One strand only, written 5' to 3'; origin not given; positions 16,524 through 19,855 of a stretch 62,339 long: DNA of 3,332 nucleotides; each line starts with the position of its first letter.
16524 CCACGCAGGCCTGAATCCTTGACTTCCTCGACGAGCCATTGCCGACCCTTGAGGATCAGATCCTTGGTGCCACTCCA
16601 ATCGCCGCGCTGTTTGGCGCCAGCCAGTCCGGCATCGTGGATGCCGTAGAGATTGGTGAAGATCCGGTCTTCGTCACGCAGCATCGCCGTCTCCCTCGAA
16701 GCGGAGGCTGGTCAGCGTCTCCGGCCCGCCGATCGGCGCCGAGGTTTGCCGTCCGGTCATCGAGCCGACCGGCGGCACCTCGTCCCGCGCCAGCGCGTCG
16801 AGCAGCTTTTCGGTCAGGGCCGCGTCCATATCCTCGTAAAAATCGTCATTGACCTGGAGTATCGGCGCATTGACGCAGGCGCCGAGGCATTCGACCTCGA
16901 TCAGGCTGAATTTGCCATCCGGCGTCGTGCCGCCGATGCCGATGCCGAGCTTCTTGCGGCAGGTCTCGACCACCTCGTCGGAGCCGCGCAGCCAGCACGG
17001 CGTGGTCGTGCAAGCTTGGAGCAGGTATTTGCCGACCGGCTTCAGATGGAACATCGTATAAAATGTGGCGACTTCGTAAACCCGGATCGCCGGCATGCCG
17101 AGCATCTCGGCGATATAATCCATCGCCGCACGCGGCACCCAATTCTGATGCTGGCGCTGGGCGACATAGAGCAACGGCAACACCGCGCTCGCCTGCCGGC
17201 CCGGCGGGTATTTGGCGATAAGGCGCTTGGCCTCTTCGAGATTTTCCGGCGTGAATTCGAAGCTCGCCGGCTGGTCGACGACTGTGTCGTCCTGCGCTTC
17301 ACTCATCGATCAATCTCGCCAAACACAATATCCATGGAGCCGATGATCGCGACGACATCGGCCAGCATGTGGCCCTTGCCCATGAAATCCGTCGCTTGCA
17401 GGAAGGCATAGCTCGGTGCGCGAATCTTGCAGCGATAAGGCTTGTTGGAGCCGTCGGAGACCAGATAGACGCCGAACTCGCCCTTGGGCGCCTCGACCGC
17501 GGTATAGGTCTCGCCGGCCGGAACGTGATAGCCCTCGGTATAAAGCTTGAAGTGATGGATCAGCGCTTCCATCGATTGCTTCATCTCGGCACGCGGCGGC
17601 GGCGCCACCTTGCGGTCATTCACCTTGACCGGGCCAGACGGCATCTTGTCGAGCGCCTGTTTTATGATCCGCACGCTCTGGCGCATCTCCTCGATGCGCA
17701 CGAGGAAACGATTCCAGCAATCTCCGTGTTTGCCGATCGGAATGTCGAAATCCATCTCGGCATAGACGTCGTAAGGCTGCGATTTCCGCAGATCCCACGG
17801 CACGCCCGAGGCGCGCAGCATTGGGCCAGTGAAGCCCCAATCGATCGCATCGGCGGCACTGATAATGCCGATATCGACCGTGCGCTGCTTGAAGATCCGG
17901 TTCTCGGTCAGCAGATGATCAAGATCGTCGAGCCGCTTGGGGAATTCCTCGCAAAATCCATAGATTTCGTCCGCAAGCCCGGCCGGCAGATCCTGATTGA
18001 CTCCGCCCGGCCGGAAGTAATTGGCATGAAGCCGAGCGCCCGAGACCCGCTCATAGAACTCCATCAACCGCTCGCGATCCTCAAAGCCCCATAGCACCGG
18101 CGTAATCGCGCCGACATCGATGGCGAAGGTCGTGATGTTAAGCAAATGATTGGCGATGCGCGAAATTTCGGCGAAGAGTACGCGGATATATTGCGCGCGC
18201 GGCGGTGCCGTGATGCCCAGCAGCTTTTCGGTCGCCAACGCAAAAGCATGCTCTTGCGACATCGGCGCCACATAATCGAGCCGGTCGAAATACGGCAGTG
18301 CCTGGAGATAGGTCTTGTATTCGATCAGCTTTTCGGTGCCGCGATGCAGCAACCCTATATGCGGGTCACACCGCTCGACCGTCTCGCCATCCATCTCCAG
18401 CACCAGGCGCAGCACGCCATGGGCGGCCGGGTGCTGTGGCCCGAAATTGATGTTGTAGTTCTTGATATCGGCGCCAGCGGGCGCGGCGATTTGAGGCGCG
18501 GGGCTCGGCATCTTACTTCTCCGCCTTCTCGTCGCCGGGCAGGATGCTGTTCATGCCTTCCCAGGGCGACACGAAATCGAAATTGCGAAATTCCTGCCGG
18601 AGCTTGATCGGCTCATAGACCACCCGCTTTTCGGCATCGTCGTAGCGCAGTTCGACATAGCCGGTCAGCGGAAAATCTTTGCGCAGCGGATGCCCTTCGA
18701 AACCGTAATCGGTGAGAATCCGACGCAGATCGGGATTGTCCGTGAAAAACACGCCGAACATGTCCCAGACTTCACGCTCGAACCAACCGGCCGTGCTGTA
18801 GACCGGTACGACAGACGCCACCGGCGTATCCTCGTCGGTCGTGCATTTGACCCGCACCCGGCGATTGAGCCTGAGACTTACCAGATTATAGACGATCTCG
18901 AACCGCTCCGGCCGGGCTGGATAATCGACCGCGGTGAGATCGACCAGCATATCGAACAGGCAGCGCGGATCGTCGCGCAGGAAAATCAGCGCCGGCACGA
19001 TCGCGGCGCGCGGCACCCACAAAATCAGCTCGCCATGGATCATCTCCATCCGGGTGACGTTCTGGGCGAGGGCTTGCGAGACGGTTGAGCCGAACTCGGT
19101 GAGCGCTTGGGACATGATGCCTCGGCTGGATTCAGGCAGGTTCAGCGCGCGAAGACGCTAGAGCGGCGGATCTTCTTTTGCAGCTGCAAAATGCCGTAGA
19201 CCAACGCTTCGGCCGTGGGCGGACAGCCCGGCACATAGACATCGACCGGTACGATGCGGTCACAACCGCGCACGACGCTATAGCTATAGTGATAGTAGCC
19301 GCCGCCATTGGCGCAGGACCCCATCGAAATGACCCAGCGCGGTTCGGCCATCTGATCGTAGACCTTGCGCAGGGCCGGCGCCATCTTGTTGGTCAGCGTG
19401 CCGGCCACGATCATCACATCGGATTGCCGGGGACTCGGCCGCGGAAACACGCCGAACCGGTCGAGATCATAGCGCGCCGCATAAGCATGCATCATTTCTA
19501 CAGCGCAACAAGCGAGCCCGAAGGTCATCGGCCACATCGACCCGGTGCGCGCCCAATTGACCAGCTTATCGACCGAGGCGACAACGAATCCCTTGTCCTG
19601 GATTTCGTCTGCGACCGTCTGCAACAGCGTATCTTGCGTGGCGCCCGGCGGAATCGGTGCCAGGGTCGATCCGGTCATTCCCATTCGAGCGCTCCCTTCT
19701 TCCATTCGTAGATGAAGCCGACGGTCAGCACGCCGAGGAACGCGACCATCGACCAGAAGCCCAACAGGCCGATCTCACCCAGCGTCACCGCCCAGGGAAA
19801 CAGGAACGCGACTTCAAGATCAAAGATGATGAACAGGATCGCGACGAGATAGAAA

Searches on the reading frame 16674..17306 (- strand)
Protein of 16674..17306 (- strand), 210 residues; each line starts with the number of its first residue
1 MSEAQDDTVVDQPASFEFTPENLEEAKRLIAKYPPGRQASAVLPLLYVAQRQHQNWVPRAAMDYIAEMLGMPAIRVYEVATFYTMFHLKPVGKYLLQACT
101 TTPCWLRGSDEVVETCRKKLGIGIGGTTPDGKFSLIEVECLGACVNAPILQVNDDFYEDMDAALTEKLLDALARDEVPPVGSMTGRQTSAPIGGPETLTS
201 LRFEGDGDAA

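Call 84: search_protein_families(library=pfam, proteins=[window:16674-17306:-], max_evalue=0.00001)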
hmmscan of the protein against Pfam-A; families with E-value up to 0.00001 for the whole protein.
window:16674-17306:- (210 aa): 1 family
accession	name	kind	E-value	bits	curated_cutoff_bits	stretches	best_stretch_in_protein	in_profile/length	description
PF01257.25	2Fe-2S_thioredx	-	2.1e-57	193.5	24.8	1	27-172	2-144/145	Thioredoxin-like [2Fe-2S] ferredoxin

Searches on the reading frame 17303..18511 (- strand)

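Call 84: search_protein_families(library=pfam, proteins=[window:17303-18511:-], max_evalue=0.00001)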
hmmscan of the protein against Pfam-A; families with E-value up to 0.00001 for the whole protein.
window:17303-18511:- (402 aa): 1 family
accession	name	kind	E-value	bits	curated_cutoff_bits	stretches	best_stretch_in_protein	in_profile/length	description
PF00346.24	Complex1_49kDa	-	3.1e-130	433.5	24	1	132-402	1-271/271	Respiratory-chain NADH dehydrogenase, 49 Kd subunit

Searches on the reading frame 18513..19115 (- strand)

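Call 84: search_protein_families(library=pfam, proteins=[window:18513-19115:-], max_evalue=0.00001)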
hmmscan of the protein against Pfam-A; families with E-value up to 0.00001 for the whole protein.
window:18513-19115:- (200 aa): 1 family
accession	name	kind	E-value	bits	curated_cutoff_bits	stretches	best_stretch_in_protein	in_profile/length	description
PF00329.25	Complex1_30kDa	-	2.8e-46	157.5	22.5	1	32-153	1-123/124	Respiratory-chain NADH dehydrogenase, 30 Kd subunit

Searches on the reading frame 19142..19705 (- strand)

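Call 84: search_protein_families(library=pfam, proteins=[window:19142-19705:-], max_evalue=0.00001)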
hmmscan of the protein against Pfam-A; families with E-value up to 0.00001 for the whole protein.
window:19142-19705:- (187 aa): 1 family
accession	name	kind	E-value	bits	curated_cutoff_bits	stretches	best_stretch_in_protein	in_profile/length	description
PF01058.29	Oxidored_q6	-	7.2e-28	97.3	27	1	66-175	1-128/128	NADH ubiquinone oxidoreductase, 20 Kd subunit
